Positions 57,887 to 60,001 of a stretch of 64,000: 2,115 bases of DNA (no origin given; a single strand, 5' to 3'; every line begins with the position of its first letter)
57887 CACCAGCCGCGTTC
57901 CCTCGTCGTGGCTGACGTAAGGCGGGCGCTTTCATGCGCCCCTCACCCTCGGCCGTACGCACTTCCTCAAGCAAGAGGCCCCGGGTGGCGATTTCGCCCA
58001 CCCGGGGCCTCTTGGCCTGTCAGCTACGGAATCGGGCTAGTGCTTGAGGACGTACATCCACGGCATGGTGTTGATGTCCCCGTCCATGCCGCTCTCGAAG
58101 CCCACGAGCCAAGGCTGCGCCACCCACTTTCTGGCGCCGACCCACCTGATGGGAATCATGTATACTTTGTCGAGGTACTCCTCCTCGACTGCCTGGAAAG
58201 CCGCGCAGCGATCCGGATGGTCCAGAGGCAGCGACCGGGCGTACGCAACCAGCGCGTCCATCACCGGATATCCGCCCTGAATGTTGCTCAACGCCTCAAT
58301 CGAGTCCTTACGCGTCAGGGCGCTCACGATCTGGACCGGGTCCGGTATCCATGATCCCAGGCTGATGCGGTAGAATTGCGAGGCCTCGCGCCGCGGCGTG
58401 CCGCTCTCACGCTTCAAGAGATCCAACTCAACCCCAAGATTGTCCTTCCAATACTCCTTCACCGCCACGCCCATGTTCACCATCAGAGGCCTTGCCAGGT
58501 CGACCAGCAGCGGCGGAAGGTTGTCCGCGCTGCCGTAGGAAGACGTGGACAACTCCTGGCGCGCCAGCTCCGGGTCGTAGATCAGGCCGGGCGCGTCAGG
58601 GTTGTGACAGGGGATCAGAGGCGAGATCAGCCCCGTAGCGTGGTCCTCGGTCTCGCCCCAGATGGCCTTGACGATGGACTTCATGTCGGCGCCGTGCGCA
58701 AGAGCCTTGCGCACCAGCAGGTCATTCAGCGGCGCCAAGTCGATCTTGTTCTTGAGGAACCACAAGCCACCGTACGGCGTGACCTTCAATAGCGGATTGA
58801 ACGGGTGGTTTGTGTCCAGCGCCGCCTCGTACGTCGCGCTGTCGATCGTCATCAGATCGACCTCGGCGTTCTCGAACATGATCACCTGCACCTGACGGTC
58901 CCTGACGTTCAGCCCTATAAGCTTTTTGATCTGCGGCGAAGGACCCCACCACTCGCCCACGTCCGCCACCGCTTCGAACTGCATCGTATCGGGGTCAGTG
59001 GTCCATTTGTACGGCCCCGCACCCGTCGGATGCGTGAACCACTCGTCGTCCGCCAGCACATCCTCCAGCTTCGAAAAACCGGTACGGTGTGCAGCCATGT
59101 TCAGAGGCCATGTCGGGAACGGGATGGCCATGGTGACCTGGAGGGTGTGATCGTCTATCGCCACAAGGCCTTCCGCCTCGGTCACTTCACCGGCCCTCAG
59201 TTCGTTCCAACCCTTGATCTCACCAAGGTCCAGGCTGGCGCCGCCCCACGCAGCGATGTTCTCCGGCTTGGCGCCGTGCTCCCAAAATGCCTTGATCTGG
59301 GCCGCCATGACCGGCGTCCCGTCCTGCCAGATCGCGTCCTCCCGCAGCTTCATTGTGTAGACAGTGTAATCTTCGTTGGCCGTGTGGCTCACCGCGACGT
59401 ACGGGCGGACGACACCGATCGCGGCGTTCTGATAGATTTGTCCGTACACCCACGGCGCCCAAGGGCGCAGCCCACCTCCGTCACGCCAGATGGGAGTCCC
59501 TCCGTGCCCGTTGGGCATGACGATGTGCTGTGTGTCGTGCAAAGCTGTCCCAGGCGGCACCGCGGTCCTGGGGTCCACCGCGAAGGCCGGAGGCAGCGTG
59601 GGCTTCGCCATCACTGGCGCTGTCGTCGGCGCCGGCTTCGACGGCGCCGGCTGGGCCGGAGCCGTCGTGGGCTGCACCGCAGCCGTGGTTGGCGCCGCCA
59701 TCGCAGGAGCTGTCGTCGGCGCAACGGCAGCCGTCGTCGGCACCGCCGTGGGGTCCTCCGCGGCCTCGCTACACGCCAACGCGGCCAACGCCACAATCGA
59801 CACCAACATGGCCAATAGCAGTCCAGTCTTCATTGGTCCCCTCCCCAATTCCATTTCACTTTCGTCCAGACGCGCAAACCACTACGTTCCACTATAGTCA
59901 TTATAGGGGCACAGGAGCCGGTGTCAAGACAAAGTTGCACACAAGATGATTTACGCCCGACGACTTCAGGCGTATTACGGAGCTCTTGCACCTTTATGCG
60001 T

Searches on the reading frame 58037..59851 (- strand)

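Call 38: search_protein_families(library=ncbifam, proteins=[window:58037-59851:-], max_evalue=0.00001)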
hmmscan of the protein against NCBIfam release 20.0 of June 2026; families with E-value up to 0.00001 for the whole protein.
window:58037-59851:- (604 aa): 9 families
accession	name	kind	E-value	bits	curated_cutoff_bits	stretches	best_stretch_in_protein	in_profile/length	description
NF011684.0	PRK15104.1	equivalog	1.5e-23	83.3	947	1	137-604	71-543/543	oligopeptide ABC transporter substrate-binding protein OppA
TIGR02294.1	nickel_nikA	equivalog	5.4e-19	68.1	393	1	135-437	35-325/501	nickel ABC transporter substrate-binding protein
NF045467.1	Opp4A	equivalog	7.9e-19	67.3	650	1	154-443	84-384/556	oligopeptide ABC transporter substrate-binding protein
NF011942.0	PRK15413.1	equivalog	3.1e-12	45.9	594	1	152-439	75-343/512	glutathione ABC transporter substrate-binding protein GsiB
TIGR04028.1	SBP_KPN_01854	hypoth_equivalog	8.9e-12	44.3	468.5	1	139-191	35-88/509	TIGR04028 family ABC transporter substrate-binding protein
NF047575.1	opine_bind_CntA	exception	7e-11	41.4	800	1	134-440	64-361/535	staphylopine-dependent metal ABC transporter substrate-binding lipoprotein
NF043070.1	DppA_dipep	equivalog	1.5e-09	37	1005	1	148-438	74-367/535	dipeptide ABC transporter periplasmic-binding protein DppA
NF045468.1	Opp5A_nikA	equivalog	8.7e-08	31.1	600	0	233-442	120-321/488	nickel ABC transporter substrate-binding protein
NF007287.0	PRK09755.1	equivalog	1.9e-07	30.3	1098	0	146-268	74-195/535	ABC transporter substrate-binding protein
